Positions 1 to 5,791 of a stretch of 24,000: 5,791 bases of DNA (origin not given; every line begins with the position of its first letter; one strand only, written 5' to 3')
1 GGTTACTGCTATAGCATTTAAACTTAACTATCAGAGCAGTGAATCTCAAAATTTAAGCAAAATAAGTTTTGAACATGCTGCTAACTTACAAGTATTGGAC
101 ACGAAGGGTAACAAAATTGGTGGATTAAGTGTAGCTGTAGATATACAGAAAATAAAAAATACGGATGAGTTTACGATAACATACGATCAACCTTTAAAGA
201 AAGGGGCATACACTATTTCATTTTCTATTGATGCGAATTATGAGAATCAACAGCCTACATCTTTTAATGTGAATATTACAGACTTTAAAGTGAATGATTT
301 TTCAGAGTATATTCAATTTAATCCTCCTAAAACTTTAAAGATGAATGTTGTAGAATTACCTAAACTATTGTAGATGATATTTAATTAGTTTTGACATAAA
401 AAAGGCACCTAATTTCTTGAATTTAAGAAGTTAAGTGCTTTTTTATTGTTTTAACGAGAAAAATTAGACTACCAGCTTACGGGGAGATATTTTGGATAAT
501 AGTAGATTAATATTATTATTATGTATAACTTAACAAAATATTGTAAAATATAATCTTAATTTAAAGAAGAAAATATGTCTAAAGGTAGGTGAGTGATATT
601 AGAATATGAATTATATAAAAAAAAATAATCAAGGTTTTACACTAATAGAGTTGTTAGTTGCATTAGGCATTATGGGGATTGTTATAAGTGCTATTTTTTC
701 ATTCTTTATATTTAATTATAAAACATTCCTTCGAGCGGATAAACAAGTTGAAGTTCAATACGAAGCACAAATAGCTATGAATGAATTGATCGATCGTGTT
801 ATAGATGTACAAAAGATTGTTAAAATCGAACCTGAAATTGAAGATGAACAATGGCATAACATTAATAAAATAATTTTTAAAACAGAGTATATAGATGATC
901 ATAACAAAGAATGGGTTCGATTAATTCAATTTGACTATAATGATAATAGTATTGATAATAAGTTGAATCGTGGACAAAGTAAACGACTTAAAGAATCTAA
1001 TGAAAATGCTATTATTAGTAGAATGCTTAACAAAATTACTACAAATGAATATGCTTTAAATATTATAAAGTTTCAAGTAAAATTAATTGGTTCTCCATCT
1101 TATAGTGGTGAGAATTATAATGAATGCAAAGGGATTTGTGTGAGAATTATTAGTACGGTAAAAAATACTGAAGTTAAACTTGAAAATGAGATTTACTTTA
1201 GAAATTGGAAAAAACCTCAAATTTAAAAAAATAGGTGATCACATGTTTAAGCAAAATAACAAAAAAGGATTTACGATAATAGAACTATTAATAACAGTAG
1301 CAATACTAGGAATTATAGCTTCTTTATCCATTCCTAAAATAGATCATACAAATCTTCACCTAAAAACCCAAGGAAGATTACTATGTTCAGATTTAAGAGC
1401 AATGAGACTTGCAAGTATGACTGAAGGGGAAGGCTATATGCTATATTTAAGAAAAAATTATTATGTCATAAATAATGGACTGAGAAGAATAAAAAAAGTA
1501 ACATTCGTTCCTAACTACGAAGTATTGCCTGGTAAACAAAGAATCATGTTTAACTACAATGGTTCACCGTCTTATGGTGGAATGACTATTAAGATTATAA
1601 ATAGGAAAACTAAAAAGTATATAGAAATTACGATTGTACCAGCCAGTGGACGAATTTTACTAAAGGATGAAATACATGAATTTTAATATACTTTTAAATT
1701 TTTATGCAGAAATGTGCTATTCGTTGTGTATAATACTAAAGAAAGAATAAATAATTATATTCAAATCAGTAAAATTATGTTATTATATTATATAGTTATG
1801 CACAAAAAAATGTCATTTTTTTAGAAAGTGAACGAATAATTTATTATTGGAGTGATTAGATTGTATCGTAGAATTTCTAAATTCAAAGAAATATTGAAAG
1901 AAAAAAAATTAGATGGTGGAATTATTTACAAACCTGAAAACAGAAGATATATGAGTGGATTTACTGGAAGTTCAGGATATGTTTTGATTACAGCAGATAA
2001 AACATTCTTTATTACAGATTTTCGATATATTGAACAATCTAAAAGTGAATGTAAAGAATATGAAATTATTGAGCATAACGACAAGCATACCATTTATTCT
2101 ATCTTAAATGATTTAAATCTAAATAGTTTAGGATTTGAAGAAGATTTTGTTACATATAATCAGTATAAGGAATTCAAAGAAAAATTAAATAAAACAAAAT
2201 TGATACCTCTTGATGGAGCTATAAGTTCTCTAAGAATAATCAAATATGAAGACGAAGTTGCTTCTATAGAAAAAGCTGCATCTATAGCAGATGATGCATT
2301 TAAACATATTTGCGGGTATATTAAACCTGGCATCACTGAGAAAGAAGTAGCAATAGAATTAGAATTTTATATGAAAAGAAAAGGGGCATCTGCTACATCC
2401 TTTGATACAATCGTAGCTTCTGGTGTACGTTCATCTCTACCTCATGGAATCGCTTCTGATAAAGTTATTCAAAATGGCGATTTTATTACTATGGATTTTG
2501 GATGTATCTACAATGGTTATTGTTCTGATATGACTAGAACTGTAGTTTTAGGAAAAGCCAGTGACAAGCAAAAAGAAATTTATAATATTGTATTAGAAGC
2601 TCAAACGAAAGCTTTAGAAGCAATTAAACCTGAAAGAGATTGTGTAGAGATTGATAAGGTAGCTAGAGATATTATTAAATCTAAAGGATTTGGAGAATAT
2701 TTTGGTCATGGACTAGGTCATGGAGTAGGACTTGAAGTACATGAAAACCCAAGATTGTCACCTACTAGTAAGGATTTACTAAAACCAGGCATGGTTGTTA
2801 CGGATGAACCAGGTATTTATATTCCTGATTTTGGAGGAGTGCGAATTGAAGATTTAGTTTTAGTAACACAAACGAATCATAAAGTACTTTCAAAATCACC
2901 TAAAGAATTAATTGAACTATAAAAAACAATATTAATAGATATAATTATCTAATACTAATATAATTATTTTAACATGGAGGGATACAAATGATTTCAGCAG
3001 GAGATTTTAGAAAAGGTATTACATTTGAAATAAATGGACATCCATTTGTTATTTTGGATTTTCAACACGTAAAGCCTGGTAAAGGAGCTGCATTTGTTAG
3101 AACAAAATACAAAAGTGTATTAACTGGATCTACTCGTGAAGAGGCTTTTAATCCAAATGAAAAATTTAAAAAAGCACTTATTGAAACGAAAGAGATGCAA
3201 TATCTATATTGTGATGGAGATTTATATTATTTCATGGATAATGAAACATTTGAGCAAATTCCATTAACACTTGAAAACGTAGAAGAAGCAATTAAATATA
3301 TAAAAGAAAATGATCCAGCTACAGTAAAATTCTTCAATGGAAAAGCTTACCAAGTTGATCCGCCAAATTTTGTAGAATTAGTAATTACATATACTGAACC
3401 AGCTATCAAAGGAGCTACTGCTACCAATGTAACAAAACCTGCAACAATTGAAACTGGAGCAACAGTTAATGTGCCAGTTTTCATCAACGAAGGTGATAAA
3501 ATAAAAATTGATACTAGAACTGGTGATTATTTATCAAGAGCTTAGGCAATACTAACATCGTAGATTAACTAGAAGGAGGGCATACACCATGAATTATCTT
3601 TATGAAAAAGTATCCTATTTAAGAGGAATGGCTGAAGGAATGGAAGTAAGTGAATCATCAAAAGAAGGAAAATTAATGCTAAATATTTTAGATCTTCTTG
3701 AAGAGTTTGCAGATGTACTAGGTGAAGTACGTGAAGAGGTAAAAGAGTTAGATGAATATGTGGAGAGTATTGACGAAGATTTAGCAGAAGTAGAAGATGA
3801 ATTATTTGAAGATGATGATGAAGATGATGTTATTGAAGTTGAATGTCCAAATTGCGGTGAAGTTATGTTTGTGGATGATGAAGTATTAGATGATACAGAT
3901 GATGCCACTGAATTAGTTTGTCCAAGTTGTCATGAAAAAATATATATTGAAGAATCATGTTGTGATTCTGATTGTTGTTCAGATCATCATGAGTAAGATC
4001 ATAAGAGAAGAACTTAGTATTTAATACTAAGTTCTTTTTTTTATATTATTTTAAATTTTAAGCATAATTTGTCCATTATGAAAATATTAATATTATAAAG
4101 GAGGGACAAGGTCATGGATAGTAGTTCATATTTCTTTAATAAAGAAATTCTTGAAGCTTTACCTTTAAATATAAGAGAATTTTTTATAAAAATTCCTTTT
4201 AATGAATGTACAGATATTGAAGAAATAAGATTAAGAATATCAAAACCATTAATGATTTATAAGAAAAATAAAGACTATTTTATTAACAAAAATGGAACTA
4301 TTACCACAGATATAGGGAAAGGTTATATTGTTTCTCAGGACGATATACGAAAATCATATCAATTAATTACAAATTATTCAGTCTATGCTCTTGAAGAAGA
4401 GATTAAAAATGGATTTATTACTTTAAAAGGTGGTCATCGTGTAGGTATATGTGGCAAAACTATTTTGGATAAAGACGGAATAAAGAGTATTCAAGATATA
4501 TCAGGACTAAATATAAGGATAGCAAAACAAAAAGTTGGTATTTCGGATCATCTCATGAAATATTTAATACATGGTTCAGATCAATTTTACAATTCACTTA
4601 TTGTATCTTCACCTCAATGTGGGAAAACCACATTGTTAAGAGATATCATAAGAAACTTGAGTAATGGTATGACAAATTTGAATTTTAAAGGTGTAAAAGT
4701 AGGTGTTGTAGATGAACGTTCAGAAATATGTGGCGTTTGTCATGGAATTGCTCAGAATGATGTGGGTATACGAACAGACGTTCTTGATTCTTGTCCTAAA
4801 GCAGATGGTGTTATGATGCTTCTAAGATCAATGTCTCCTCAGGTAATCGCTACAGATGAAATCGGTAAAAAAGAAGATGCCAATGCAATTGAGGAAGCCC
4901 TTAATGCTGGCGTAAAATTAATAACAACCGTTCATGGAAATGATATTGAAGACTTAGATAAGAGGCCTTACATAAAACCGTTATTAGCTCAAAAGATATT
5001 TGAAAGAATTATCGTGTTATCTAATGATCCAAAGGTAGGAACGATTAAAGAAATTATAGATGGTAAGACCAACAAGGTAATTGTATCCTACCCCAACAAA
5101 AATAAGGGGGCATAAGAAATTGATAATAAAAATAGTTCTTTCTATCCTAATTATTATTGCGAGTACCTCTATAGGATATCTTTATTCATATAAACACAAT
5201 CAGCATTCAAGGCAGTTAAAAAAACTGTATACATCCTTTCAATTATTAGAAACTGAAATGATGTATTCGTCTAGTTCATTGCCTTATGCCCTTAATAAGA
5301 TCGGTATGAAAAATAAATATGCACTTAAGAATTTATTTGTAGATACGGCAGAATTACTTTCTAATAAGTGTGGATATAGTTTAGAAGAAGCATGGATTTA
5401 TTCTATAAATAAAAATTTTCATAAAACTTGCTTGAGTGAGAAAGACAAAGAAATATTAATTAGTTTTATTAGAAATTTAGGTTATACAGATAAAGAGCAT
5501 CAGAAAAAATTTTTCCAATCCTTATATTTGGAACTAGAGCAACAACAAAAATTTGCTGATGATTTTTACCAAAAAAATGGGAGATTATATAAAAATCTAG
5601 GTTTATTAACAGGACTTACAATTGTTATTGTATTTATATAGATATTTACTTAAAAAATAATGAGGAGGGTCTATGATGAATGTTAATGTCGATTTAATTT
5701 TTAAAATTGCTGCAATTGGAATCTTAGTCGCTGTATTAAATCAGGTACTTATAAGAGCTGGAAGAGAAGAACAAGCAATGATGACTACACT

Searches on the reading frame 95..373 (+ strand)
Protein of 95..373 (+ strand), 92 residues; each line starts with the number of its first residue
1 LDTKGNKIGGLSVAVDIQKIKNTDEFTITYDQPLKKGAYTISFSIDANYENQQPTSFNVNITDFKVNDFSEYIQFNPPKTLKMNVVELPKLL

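Call 9: search_protein_families(library=pfam, proteins=[window:95-373:+])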
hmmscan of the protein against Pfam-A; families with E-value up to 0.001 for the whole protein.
window:95-373:+ (92 aa): 1 family
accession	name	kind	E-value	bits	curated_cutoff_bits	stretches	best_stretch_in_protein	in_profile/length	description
PF14524.12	Wzt_C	-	5.1e-05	23.7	30.4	1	2-69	57-132/143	Wzt C-terminal domain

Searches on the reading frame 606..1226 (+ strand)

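Call 8: search_protein_families(library=pfam, proteins=[window:606-1226:+])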
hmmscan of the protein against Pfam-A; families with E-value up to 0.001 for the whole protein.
window:606-1226:+ (206 aa): 1 family
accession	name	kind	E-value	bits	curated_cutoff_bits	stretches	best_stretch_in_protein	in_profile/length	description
PF07963.17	N_methyl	-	6.6e-10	38.6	21.2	1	5-31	1-27/27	Prokaryotic N-terminal methylation motif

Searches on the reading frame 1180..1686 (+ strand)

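Call 8: search_protein_families(library=pfam, proteins=[window:1180-1686:+])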
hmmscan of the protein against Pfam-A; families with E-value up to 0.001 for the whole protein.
window:1180-1686:+ (168 aa): 1 family
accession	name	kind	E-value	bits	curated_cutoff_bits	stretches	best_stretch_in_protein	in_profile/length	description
PF07963.17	N_methyl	-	3.5e-08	33.1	21.2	1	26-49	2-25/27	Prokaryotic N-terminal methylation motif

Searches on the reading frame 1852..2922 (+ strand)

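Call 8: search_protein_families(library=pfam, proteins=[window:1852-2922:+])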
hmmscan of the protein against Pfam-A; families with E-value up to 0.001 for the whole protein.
window:1852-2922:+ (356 aa): 2 families
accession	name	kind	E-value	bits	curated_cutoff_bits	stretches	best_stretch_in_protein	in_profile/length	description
PF00557.29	Peptidase_M24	-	3e-78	262.8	23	1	138-340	2-208/208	Metallopeptidase family M24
PF01321.24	Creatinase_N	-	1.6e-32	113.1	22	1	7-130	1-128/128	Creatinase/Prolidase N-terminal domain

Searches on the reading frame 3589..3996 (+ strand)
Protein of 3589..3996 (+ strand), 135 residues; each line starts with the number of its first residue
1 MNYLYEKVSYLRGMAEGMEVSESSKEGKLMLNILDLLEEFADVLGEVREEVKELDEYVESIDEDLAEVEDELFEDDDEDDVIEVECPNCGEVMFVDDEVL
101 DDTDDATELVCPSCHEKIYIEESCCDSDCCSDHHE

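Call 8: search_protein_families(library=pfam, proteins=[window:3589-3996:+])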
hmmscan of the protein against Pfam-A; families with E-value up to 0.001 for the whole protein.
window:3589-3996:+ (135 aa): 2 families
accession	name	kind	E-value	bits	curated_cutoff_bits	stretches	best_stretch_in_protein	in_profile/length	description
PF24441.1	DUF7560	-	7.1e-05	22.9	27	0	82-102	4-24/44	Family of unknown function (DUF7560)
PF23547.1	Zn_ribbon_FGT1_1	-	0.00088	19.3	27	0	82-115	1-27/35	FORGETTER1 first zinc ribbon domain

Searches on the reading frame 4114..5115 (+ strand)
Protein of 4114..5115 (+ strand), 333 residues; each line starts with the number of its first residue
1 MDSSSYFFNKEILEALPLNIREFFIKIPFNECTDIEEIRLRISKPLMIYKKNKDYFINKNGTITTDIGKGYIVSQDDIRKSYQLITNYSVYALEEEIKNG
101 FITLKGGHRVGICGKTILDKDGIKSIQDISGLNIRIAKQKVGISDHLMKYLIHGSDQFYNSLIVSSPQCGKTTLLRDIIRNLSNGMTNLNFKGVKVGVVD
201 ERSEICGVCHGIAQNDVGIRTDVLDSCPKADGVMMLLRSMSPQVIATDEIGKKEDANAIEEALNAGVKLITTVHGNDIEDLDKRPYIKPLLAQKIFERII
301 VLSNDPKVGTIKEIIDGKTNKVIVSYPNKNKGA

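Call 8: search_protein_families(library=pfam, proteins=[window:4114-5115:+])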
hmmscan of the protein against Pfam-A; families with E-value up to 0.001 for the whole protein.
window:4114-5115:+ (333 aa): 3 families
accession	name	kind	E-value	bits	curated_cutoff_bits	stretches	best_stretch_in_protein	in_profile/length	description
PF19568.5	Spore_III_AA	-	2.9e-106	355.4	27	1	9-321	4-305/306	Sporulation stage III, protein AA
PF03266.21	NTPase_1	-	2.3e-05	24.8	23.9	0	163-277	4-136/168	NTPase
PF00437.27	T2SSE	-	0.00013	21.2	24.9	1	134-280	117-250/370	Type II/IV secretion system protein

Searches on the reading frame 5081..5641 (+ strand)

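Call 8: search_protein_families(library=pfam, proteins=[window:5081-5641:+])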
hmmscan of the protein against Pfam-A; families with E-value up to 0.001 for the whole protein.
window:5081-5641:+ (186 aa): 1 family
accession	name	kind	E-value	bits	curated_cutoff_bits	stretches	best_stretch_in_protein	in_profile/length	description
PF09548.15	Spore_III_AB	-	2e-44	152.1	32.5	1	17-186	1-170/170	Stage III sporulation protein AB (spore_III_AB)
